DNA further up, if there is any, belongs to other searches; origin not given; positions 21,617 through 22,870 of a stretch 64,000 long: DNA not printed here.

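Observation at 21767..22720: Eukaryote-type sterol C-24 methyltransferase (ERG6/SMT)-like gene in a bacterium with no sterol pathway genes in view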

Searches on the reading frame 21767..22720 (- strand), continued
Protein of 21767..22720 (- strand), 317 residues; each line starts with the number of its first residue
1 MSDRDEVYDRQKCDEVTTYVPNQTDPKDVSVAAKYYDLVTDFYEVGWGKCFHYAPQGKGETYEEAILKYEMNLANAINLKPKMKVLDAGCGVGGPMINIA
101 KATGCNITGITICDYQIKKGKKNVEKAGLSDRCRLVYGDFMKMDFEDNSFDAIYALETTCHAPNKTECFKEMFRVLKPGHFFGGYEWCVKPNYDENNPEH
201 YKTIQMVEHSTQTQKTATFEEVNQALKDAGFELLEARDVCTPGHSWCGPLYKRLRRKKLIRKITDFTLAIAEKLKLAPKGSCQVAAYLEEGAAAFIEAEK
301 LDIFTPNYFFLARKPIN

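Call 10: find_encoding_contigs(protein=P0001, flank=10000, max_places=3)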
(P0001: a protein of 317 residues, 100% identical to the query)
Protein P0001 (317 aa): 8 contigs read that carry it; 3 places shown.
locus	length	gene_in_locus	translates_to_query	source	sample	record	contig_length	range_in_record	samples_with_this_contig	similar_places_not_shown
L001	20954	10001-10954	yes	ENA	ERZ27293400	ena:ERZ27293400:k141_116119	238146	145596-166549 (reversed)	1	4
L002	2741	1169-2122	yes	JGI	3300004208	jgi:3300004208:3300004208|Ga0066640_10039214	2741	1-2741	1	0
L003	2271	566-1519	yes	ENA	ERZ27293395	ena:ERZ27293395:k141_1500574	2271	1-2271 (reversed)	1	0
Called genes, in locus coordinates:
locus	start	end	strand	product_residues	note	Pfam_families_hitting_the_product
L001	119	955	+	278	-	PF00248:Aldo_ket_red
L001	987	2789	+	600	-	PF04551:GcpE, PF26540:GcpE_C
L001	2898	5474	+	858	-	PF00133:tRNA-synt_1, PF09334:tRNA-synt_1g, PF13603:tRNA-synt_1_2, PF00133:tRNA-synt_1 (weak), PF08264:Anticodon_1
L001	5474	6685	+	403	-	PF04413:Glycos_transf_N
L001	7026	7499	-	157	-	-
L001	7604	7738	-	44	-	-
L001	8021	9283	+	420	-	-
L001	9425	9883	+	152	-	PF00293:NUDIX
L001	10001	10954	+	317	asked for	PF02353:CMAS, PF01209:Ubie_methyltran, PF13489:Methyltransf_23, PF13847:Methyltransf_31, PF08241:Methyltransf_11, PF08242:Methyltransf_12, PF13649:Methyltransf_25, PF08498:Sterol_MT_C, +1 more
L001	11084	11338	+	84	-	-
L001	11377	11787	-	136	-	-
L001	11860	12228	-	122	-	-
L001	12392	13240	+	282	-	PF00782:DSPc, PF14566:PTPlike_phytase (weak), PF22785:Tc-R-P (weak), PF22784:PTP-SAK (faint)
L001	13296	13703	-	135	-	-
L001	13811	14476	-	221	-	-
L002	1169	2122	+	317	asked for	PF02353:CMAS, PF01209:Ubie_methyltran, PF13489:Methyltransf_23, PF13847:Methyltransf_31, PF08241:Methyltransf_11, PF08242:Methyltransf_12, PF13649:Methyltransf_25, PF08498:Sterol_MT_C, +1 more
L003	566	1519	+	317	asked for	PF02353:CMAS, PF01209:Ubie_methyltran, PF13489:Methyltransf_23, PF13847:Methyltransf_31, PF08241:Methyltransf_11, PF08242:Methyltransf_12, PF13649:Methyltransf_25, PF08498:Sterol_MT_C, +1 more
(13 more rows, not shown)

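Call 11: find_encoding_contigs(protein=P0002, flank=10000, max_places=2)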
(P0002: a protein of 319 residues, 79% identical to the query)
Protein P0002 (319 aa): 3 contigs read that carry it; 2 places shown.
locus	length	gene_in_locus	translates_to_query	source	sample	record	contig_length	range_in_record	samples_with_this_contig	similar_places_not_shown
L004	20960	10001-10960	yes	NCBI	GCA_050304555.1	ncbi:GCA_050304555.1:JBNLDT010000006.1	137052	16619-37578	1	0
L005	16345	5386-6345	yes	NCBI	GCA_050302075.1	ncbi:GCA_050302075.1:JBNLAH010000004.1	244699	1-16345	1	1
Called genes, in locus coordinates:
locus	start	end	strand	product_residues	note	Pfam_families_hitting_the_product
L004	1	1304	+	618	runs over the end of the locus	PF00069:Pkinase, PF07714:PK_Tyr_Ser-Thr, PF03781:FGE-sulfatase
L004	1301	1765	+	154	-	PF01451:LMWPc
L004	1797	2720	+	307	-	PF02401:LYTB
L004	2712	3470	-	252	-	PF00005:ABC_tran, PF13304:AAA_21 (faint), PF13401:AAA_22 (faint), PF08352:oligo_HPY (weak)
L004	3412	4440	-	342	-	PF02463:SMC_N (faint), PF00005:ABC_tran, PF13304:AAA_21 (faint), PF08352:oligo_HPY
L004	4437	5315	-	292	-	PF12911:OppC_N, PF00528:BPD_transp_1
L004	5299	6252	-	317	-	PF19300:BPD_transp_1_N, PF00528:BPD_transp_1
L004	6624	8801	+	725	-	PF12799:LRR_4 (faint), PF23598:LRR_14 (weak), PF00560:LRR_1 (faint), PF13855:LRR_8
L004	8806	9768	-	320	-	PF01551:Peptidase_M23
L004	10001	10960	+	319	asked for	PF02353:CMAS, PF13489:Methyltransf_23, PF01209:Ubie_methyltran, PF13847:Methyltransf_31, PF08241:Methyltransf_11, PF08242:Methyltransf_12, PF13649:Methyltransf_25, PF08498:Sterol_MT_C, +2 more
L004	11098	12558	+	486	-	-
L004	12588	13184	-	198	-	-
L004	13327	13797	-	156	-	-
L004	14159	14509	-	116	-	-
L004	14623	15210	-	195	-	PF01522:Polysacc_deac_1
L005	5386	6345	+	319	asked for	PF02353:CMAS, PF13489:Methyltransf_23, PF01209:Ubie_methyltran, PF13847:Methyltransf_31, PF08241:Methyltransf_11, PF08242:Methyltransf_12, PF13649:Methyltransf_25, PF08498:Sterol_MT_C, +2 more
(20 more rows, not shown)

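Call 29: find_related_loci(query=A1, collection=genome_contigs, flank=10000)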
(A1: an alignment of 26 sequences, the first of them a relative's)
Query A1 (317 aa) in genome_contigs; peptide patterns used: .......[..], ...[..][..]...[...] (x = any residue, [..] = any of these).
426 stretches matched a pattern; 386 encode a relative of the query (tblastn E <= 1e-3); the best 80 are kept; 80 distinct loci.
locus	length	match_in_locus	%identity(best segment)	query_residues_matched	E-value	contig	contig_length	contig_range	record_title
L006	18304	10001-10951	97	1-317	0e+0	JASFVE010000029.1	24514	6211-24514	MAG: Chlamydiota bacterium isolate D1105M20metaG_Bin_153 D1105M20metaG_FD_scaffold_401_c1, whole genome shotgun sequence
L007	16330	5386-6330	79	1-315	1e-177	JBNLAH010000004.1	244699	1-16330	MAG: Parachlamydiales bacterium isolate C2.bin.8.permissive NODE_4_length_244699_cov_14.885910, whole genome shotgun seq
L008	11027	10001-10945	50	1-315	1e-106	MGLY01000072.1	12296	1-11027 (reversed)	MAG: Chlamydiae bacterium RIFCSPHIGHO2_12_FULL_49_9 rifcsphigho2_12_scaffold_43681, whole genome shotgun sequence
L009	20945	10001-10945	50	1-315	1e-106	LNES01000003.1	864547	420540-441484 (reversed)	MAG: Chlamydiae bacterium Ga0074140 Ga0074140_11.3, whole genome shotgun sequence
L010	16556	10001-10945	51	1-315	5e-106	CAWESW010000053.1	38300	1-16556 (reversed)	MAG: uncultured Verrucomicrobiae bacterium isolate MFD03323.bin.2.105 genome assembly, contig: contig_199684, whole geno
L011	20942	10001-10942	52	1-314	5e-105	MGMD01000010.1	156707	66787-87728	MAG: Chlamydiae bacterium RIFCSPLOWO2_12_FULL_45_20 rifcsplowo2_12_scaffold_168, whole genome shotgun sequence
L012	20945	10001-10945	49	1-315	2e-101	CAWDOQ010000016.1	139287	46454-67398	MAG: Chlamydiia bacterium isolate MFD04780.bin.1.111 genome assembly, contig: contig_5020, whole genome shotgun sequence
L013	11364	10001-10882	46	29-313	1e-87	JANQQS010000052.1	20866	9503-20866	MAG: Myxococcota bacterium isolate IP29b_bin.34 k99_2498668, whole genome shotgun sequence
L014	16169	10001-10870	46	35-315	1e-86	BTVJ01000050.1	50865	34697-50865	MAG: Myxococcales bacterium AMX-MBFR-64 DNA, sequence050, whole genome shotgun sequence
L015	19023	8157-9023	45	35-315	3e-86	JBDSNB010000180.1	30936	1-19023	MAG: Chthoniobacterales bacterium isolate cluster1_bin.406 k127_1012928, whole genome shotgun sequence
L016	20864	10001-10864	46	35-315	3e-86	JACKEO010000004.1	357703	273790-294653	MAG: Alphaproteobacteria bacterium isolate HK-STAS-MYXO-36 HK-STAS-MYXO-36_4, whole genome shotgun sequence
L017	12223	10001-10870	44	34-315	5e-86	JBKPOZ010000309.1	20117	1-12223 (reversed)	MAG: Pseudomonadota bacterium isolate GS_HAYS_MAG_00001 GS_HAYS_000001945822, whole genome shotgun sequence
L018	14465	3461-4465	41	2-314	4e-86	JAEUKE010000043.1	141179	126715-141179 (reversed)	MAG: Myxococcales bacterium isolate new MAG-87 k141_3372589, whole genome shotgun sequence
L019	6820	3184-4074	46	27-315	1e-85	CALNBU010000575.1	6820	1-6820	MAG TPA_asm: uncultured Archangium sp. isolate SRR1561996_bin.33_CONCOCT_v1.1_MAG genome assembly, contig: ERZ724032.105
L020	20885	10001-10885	47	30-315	3e-85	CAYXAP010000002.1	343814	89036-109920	MAG TPA_asm: uncultured Sandaracinus sp. isolate SRP321284_co1_170 genome assembly, contig: NODE_10_length_343814_cov_16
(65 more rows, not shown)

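Call 40: find_encoding_contigs(protein=P0016, flank=10000, max_places=1)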
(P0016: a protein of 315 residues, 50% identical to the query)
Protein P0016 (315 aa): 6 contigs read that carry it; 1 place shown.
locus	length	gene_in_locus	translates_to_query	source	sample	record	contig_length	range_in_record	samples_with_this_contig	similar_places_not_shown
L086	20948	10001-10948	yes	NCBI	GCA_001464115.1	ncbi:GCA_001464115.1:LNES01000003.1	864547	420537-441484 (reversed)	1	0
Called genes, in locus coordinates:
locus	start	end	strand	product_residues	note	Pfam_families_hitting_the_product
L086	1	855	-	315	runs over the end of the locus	PF01761:DHQ_synthase, PF24621:DHQS_C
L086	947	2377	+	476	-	PF01487:DHquinase_I, PF08501:Shikimate_dh_N, PF01488:Shikimate_DH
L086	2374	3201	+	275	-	-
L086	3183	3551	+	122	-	PF01102:Glycophorin_A (weak)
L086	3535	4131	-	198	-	-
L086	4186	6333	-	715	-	-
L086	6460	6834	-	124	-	-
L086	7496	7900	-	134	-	PF00472:RF-1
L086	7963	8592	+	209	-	PF07884:VKOR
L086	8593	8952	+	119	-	PF03779:SPW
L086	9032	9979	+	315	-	PF02353:CMAS, PF13489:Methyltransf_23, PF01209:Ubie_methyltran, PF13847:Methyltransf_31, PF08241:Methyltransf_11, PF08242:Methyltransf_12, PF13649:Methyltransf_25, PF08498:Sterol_MT_C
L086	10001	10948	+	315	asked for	PF02353:CMAS, PF13489:Methyltransf_23, PF01209:Ubie_methyltran, PF13847:Methyltransf_31, PF08241:Methyltransf_11, PF08242:Methyltransf_12, PF13649:Methyltransf_25, PF08498:Sterol_MT_C, +1 more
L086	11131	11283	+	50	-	PF11752:DUF3309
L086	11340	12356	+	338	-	PF01207:Dus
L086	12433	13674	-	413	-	PF00270:DEAD, PF04851:ResIII, PF00271:Helicase_C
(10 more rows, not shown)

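Call 41: find_encoding_contigs(protein=P0010, flank=10000, max_places=1)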
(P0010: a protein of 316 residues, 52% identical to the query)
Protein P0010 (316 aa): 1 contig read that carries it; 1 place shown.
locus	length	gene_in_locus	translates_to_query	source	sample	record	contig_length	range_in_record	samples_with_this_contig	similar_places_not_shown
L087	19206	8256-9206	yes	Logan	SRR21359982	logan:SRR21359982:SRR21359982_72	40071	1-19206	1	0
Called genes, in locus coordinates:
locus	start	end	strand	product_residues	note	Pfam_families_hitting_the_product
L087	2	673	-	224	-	?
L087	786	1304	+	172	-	PF03479:PCC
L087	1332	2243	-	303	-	PF01522:Polysacc_deac_1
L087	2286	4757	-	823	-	PF00702:Hydrolase (weak)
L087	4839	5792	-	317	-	PF01464:SLT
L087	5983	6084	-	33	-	-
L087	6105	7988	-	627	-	-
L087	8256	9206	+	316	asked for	PF02353:CMAS, PF13489:Methyltransf_23, PF01209:Ubie_methyltran, PF13847:Methyltransf_31, PF08241:Methyltransf_11, PF08242:Methyltransf_12, PF13649:Methyltransf_25, PF08498:Sterol_MT_C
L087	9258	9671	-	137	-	PF00472:RF-1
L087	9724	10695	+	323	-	PF01207:Dus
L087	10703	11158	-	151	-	-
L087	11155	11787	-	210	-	PF00440:TetR_N, PF02909:TetR_C_1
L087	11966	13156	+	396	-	PF03562:MltA, PF06725:3D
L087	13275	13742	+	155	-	PF00578:AhpC-TSA, PF08534:Redoxin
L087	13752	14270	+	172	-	PF13462:Thioredoxin_4, PF01323:DSBA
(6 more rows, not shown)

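Call 49: search_protein_representatives(protein=P0001)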
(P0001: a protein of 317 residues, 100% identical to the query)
Query: 317 residues. Proteins with E-value up to 0.001 (for the whole library): 19152; up to 1e-10: 3464; up to 1e-30: 298. The best 150 are listed.
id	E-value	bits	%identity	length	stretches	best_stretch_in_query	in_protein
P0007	9.5e-150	514.7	68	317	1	1-316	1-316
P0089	1.9e-74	267.3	47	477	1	29-314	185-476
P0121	4.3e-73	262.8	45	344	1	31-317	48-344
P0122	7.1e-72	258.8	42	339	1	27-314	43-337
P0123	1.7e-71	257.5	43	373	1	33-316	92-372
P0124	1.9e-68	247.6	41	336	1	32-315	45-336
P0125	4.1e-67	243.1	44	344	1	30-315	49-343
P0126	2.0e-66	240.9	43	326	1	31-315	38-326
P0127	5.6e-66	239.4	43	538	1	33-316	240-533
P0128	1.3e-65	238.2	41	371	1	34-316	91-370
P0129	5.0e-65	236.3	42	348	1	29-316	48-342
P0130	1.4e-64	234.8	39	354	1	28-316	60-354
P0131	1.8e-64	234.5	41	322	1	32-315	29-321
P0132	2.8e-64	233.8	43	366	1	31-315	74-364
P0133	3.8e-64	233.4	40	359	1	30-316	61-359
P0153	1.3e-60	221.8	40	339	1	28-314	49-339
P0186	9.1e-54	199.3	34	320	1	8-315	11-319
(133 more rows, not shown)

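Call 53: find_encoding_contigs(protein=P0057, flank=10000, max_places=1)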
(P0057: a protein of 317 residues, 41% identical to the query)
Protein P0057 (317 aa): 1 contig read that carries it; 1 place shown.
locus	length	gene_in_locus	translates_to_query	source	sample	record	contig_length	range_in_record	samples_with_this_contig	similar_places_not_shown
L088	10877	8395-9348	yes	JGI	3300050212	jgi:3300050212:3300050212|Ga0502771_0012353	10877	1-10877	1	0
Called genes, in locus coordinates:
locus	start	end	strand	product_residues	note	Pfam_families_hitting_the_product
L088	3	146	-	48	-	?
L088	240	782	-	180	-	PF01883:FeS_assembly_P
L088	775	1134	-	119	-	PF01521:Fe-S_biosyn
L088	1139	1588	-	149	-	PF01592:NifU_N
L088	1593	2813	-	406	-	PF00155:Aminotran_1_2, PF00266:Aminotran_5, PF01053:Cys_Met_Meta_PP, PF01212:Beta_elim_lyase (weak), PF01041:DegT_DnrJ_EryC1 (weak)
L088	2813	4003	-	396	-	PF01458:SUFBD_core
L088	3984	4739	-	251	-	PF00005:ABC_tran, PF02463:SMC_N (faint)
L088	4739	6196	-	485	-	PF19295:SufBD_N, PF01458:SUFBD_core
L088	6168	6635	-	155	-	PF02082:Rrf2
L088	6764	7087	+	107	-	-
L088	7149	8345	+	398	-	PF01545:Cation_efflux, PF16916:ZT_dimer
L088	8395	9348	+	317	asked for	PF02353:CMAS, PF13489:Methyltransf_23, PF01209:Ubie_methyltran, PF13847:Methyltransf_31, PF08241:Methyltransf_11, PF08242:Methyltransf_12, PF13649:Methyltransf_25, PF08498:Sterol_MT_C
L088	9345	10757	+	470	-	PF00929:RNase_T, PF26016:ExoI_C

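Call 54: list_cluster_members(proteins=[P0186, P0153, P0126, P0089, P0121, P0122, P0123, P0124, P0125, P0032])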
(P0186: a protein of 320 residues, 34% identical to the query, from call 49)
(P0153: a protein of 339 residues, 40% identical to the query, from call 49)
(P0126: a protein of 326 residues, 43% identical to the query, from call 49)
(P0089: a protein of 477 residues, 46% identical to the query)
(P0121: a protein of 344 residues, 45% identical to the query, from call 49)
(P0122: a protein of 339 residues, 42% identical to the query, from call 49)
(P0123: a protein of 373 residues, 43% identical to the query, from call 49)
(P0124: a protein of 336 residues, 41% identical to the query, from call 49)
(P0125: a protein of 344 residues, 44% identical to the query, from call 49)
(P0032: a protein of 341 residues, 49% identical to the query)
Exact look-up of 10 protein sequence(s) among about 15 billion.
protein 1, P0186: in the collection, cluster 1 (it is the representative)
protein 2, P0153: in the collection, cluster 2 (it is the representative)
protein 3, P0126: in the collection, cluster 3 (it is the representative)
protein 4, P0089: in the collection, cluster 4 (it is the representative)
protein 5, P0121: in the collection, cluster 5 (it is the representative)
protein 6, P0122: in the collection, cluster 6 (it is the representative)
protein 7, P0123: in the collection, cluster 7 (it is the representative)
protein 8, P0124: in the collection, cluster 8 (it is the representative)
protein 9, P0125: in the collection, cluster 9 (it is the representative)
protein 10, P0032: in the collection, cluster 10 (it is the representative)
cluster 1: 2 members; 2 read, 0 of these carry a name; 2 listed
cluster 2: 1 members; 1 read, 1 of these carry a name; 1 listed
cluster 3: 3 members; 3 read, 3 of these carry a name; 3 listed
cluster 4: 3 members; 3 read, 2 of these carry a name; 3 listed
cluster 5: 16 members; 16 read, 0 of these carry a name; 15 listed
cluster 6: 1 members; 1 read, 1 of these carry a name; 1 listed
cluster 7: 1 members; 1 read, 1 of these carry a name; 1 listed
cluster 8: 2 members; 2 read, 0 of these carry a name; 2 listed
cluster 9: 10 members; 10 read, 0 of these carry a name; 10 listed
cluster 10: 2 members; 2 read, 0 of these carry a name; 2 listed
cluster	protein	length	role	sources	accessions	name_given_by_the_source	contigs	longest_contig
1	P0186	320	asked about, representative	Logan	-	-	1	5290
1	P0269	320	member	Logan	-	-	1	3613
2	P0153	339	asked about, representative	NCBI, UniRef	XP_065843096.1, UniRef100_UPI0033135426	uncharacterized protein [Oscarella lobularis] | uncharacterized protein n=1 Tax=Oscarella lobularis TaxID=121494 RepID=UPI0033135426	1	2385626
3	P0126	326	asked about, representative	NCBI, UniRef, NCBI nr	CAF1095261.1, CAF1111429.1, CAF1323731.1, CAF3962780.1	unnamed protein product [Rotaria sordida] | Methyltransferase n=1 Tax=Rotaria sordida TaxID=392033 RepID=A0A814PV95_9BILA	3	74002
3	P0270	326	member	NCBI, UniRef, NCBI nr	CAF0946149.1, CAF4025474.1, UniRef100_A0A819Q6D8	unnamed protein product [Rotaria sordida] | Methyltransferase n=1 Tax=Rotaria sordida TaxID=392033 RepID=A0A819Q6D8_9BILA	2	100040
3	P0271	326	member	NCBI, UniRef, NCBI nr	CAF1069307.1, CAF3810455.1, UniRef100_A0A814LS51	unnamed protein product [Rotaria sordida] | Methyltransferase n=1 Tax=Rotaria sordida TaxID=392033 RepID=A0A814LS51_9BILA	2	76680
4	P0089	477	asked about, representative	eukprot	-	GILK01000283.1.p1 GENE.GILK01000283.1~~GILK01000283.1.p1 ORF type:complete len:478 ...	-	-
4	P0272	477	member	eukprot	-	GILJ01000771.1.p1 GENE.GILJ01000771.1~~GILJ01000771.1.p1 ORF type:complete len:478 ...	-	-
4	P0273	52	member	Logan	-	-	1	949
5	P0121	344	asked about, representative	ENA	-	-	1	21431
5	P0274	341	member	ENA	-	-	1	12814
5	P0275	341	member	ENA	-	-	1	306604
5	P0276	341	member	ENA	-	-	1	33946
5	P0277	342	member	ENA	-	-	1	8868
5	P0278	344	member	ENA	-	-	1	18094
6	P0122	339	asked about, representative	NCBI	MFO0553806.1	MAG: methyltransferase domain-containing protein [Polyangiaceae bacterium]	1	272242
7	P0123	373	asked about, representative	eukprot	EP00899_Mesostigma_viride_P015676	jgi/Mesvir1/24109/Mv10830-RA.1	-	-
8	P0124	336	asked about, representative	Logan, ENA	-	-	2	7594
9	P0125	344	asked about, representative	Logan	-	-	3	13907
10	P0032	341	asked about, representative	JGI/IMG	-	-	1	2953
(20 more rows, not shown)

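Call 55: predict_structure(alignment_id=A1)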
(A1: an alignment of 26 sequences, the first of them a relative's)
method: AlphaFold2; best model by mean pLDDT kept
length: 317 residues; sequences in the alignment: 26
mean_pLDDT: 88.2   pTM: 0.87
mean pLDDT of the five models: 88.2, 87.6, 86.4, 86.3, 85.2
residues with pLDDT >= 90: 174; 70-90: 119; 50-70: 21; < 50: 3
segments of 3 or more residues with pLDDT < 50: none
pLDDT, mean of each block of 10 residues (from residue 1): 66 82 74 87 66 86 92 97 92 89 96 90 95 91 93 86 92 98 96 97 93 92 98 97 87 67 80 81 85 92 96 95
secondary structure, 60 per line:
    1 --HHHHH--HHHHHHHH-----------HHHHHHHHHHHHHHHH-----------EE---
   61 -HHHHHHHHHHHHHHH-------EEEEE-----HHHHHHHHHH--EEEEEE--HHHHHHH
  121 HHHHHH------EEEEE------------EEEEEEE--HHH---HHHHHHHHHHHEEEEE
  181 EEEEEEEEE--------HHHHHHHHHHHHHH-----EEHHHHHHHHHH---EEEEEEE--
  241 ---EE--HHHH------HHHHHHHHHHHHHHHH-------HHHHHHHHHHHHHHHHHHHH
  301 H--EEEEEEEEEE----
elements in order: H3-7 H10-17 H29-44 H62-76 E84-88 H94-103 E106-111 H114-126 E133-137 E150-156 H165-175 E176-189 H198-211 H219-228 E232-238 H248-251 H258-273 H281-301 E304-313
